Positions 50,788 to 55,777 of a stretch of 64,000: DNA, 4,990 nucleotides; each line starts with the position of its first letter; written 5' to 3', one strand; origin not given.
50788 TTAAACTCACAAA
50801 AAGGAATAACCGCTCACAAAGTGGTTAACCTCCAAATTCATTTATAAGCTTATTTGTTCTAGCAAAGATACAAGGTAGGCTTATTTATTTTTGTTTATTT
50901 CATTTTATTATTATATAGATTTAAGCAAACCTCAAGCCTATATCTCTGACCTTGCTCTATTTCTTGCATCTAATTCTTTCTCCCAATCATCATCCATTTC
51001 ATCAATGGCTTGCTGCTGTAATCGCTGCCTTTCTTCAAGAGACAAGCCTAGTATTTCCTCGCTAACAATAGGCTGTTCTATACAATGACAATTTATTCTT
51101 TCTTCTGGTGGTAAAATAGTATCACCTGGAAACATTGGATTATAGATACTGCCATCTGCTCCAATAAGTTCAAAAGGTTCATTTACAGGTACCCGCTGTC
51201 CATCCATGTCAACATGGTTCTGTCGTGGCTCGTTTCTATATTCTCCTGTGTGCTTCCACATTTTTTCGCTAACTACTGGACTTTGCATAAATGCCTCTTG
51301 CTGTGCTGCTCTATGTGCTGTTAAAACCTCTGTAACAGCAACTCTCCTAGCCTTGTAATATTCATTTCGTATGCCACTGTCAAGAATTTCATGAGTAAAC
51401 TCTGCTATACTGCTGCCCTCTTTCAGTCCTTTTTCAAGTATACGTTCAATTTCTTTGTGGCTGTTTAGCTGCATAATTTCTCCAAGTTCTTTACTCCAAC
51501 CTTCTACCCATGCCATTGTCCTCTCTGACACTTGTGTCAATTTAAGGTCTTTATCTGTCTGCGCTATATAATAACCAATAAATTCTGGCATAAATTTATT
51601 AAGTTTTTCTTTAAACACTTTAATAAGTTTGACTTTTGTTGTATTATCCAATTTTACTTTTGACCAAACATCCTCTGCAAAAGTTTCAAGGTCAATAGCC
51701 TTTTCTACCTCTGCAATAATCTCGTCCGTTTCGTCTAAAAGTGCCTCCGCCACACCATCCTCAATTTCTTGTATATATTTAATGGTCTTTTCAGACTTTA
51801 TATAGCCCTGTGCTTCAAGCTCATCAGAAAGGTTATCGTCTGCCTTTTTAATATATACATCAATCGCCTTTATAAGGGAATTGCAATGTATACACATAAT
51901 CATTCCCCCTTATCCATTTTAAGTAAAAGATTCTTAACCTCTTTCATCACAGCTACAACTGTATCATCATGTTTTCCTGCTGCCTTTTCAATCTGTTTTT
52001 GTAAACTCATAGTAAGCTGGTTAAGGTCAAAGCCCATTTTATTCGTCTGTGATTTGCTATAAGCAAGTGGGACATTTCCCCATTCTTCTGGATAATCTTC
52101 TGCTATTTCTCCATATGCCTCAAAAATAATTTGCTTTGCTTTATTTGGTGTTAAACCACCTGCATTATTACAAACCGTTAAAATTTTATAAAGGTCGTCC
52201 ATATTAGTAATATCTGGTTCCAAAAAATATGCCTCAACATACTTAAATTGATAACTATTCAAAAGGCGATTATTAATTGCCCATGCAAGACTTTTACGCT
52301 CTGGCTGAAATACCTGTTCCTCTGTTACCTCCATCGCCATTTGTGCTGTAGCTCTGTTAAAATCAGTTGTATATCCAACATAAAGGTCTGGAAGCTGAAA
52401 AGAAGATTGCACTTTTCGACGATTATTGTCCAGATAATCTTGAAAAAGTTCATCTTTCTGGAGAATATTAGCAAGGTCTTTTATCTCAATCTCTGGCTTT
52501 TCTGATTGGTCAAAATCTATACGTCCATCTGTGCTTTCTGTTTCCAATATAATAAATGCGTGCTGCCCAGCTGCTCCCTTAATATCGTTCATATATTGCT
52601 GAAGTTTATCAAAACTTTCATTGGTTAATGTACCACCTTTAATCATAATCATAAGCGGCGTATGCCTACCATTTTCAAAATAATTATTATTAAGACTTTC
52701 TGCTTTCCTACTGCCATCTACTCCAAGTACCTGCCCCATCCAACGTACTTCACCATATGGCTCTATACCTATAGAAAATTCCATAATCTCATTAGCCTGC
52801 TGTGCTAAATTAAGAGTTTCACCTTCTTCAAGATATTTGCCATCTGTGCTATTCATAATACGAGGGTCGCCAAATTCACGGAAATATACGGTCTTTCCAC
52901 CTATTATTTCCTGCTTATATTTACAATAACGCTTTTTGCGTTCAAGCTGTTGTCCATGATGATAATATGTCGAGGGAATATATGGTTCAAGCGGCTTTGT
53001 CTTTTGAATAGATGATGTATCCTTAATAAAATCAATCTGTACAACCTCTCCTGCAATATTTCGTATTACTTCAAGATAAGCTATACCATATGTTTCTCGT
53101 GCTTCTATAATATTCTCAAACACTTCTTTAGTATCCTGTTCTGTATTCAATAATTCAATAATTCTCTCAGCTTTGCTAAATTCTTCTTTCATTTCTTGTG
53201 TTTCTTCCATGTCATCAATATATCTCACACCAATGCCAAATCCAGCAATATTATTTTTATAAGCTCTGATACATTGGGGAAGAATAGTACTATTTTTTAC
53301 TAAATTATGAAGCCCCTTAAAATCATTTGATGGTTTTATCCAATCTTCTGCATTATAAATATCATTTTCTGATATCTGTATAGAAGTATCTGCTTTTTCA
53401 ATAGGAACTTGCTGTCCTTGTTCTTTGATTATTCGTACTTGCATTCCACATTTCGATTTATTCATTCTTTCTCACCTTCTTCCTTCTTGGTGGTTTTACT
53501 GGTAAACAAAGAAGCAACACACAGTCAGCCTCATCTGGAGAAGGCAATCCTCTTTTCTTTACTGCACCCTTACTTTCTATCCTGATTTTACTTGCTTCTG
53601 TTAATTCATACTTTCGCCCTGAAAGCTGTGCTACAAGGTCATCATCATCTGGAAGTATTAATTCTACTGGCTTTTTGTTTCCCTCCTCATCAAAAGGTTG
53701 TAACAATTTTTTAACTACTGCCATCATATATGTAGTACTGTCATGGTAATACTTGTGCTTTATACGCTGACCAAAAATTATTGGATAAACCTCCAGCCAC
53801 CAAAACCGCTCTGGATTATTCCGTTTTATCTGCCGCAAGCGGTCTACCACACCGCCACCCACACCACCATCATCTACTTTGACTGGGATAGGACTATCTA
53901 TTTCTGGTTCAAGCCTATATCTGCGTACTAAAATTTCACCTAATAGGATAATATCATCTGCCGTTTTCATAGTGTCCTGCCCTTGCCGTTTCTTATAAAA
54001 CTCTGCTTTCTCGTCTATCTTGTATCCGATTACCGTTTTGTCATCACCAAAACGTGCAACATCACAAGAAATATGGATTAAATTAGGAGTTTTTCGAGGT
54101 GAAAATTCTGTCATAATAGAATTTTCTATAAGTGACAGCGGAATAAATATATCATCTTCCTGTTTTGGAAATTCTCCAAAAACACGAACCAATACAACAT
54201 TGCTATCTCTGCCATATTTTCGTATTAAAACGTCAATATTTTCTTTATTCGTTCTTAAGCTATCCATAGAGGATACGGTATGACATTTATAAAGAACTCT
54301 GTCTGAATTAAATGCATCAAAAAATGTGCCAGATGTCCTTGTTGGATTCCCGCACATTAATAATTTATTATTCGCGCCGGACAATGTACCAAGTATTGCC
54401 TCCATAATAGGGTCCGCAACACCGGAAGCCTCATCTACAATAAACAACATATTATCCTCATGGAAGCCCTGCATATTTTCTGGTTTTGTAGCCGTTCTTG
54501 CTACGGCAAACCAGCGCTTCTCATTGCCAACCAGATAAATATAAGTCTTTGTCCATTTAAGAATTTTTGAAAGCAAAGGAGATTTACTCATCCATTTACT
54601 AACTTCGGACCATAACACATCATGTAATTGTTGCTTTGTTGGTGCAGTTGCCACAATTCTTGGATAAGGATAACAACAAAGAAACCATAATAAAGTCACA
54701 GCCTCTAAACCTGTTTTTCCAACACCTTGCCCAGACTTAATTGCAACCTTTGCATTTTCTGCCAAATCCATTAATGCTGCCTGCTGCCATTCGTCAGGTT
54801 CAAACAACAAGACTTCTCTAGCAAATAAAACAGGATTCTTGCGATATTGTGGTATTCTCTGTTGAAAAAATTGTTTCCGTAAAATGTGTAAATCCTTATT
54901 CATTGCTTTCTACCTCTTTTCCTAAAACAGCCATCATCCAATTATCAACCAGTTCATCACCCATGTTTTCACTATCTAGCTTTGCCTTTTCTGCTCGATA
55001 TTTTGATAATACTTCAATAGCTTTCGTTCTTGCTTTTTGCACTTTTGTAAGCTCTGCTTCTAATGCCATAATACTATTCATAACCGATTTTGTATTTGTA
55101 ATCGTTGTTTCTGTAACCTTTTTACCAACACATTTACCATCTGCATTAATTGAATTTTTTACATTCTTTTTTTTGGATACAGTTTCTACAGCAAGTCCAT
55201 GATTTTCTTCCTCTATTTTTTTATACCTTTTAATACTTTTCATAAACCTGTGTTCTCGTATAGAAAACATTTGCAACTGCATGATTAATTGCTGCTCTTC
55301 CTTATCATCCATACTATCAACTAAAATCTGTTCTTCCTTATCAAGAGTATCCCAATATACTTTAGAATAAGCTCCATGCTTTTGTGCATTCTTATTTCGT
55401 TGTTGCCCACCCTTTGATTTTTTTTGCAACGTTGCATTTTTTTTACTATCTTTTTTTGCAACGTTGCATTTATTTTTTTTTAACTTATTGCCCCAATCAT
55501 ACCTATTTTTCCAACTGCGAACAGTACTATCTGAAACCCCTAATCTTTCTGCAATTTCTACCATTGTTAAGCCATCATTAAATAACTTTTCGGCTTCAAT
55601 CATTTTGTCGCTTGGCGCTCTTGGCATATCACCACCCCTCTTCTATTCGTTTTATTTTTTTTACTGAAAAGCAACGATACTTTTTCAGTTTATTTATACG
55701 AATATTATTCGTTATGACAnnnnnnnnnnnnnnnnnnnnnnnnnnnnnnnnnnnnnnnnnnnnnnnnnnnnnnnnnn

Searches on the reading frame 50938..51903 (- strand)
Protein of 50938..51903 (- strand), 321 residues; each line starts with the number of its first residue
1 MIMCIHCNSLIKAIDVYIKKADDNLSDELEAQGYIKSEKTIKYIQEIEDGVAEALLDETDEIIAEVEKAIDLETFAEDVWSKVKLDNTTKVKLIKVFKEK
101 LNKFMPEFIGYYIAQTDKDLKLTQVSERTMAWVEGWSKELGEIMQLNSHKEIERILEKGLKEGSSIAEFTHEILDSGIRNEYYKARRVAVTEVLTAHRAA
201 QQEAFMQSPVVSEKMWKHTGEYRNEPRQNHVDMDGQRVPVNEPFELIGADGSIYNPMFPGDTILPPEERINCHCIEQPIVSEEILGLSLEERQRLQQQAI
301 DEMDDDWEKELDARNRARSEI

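Call 13: search_protein_families(library=pfam, proteins=[window:50938-51903:-], max_evalue=0.01)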
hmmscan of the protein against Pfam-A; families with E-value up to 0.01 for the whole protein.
window:50938-51903:- (321 aa): 1 family
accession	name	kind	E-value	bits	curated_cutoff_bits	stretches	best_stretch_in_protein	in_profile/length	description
PF04233.19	Phage_Mu_F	-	2.4e-13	51.2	29.6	1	151-274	2-109/112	Phage Mu protein F like protein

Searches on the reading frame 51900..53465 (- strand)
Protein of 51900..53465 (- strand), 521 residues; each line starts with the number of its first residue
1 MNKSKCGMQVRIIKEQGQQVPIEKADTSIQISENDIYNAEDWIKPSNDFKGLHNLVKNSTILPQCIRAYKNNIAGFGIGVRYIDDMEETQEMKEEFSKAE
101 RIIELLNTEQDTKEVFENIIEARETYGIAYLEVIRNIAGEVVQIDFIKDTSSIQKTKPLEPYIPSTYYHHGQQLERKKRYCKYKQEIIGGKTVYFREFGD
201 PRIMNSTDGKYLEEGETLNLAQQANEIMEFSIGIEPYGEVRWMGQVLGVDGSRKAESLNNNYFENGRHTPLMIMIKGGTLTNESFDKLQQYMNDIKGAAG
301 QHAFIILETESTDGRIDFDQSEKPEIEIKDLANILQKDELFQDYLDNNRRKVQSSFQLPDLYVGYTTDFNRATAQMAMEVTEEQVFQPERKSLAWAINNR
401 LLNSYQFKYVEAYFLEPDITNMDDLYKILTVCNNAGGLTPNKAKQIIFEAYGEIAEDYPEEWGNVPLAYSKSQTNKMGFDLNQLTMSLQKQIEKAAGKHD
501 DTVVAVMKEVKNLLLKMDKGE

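Call 13: search_protein_families(library=pfam, proteins=[window:51900-53465:-], max_evalue=0.01)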
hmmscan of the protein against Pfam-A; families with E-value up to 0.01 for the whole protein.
window:51900-53465:- (521 aa): 1 family
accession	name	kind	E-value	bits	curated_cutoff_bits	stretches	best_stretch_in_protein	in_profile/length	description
PF04860.17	Phage_portal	-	1.6e-12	47.7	39.1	1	64-445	5-318/321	Phage portal protein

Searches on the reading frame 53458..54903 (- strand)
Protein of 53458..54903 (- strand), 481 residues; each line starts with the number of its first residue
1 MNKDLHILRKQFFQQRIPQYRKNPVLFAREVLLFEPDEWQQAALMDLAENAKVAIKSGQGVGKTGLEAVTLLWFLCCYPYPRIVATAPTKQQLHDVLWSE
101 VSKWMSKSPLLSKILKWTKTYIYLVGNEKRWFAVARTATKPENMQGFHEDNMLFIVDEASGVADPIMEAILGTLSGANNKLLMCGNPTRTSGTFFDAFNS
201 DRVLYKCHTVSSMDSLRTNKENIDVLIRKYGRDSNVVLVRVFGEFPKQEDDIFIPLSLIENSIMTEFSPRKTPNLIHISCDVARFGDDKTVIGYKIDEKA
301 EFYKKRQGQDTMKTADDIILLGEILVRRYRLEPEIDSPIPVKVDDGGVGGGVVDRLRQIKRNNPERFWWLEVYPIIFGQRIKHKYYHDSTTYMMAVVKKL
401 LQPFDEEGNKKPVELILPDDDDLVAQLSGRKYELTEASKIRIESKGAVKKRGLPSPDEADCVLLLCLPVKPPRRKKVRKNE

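Call 13: search_protein_families(library=pfam, proteins=[window:53458-54903:-], max_evalue=0.01)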
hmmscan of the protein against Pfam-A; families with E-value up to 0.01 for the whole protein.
window:53458-54903:- (481 aa): 3 families
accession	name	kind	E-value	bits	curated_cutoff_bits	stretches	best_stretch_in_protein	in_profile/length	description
PF13245.12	AAA_19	-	4.3e-05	24.1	25.1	1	40-187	1-126/134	AAA domain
PF13604.12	AAA_30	-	0.0011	19.2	27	1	40-187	6-125/191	AAA domain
PF00270.35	DEAD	-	0.0045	17.2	26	0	39-173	3-144/167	DEAD/DEAH box helicase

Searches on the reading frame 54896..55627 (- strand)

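Call 14: search_protein_families(library=pfam, proteins=[window:54896-55627:-], max_evalue=0.01)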
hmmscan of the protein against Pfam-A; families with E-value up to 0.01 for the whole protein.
window:54896-55627:- (243 aa): 12 families
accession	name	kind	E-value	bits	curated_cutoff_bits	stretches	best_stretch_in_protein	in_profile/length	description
PF10668.15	Phage_terminase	-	7.6e-08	32.4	22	1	1-59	1-62/67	Phage terminase small subunit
PF06056.18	Terminase_5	-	1e-07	32.2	20.3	1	12-48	6-42/58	Putative ATPase subunit of terminase (gpP-like)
PF13384.12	HTH_23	-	1.7e-07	31.2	24.6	1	15-43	13-41/50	Homeodomain-like domain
PF01527.26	HTH_Tnp_1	-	6.3e-07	30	24.1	1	16-69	20-72/75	Transposase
PF13551.12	HTH_29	-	1.8e-05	25.2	28.1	1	11-46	3-39/64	Winged helix-turn helix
PF04545.22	Sigma70_r4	-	2.9e-05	23.9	24.1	1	16-40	17-41/50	Sigma-70, region 4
PF13518.12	HTH_28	-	3.2e-05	24.4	25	1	18-44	11-37/52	Helix-turn-helix domain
PF08281.18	Sigma70_r4_2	-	6.7e-05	22.9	25.7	1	18-42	25-49/54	Sigma-70, region 4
PF13412.12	HTH_24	-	0.0012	18.8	21.9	1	17-37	15-35/48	Winged helix-turn-helix DNA-binding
PF01381.28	HTH_3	-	0.0033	17.9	23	1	19-41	9-31/55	Helix-turn-helix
PF13542.12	HTH_Tnp_ISL3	-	0.0038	17.1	27.4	1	19-43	27-50/51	Helix-turn-helix domain of transposase family ISL3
PF07638.17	Sigma70_ECF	-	0.0086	16.4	21.1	0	14-40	146-173/185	ECF sigma factor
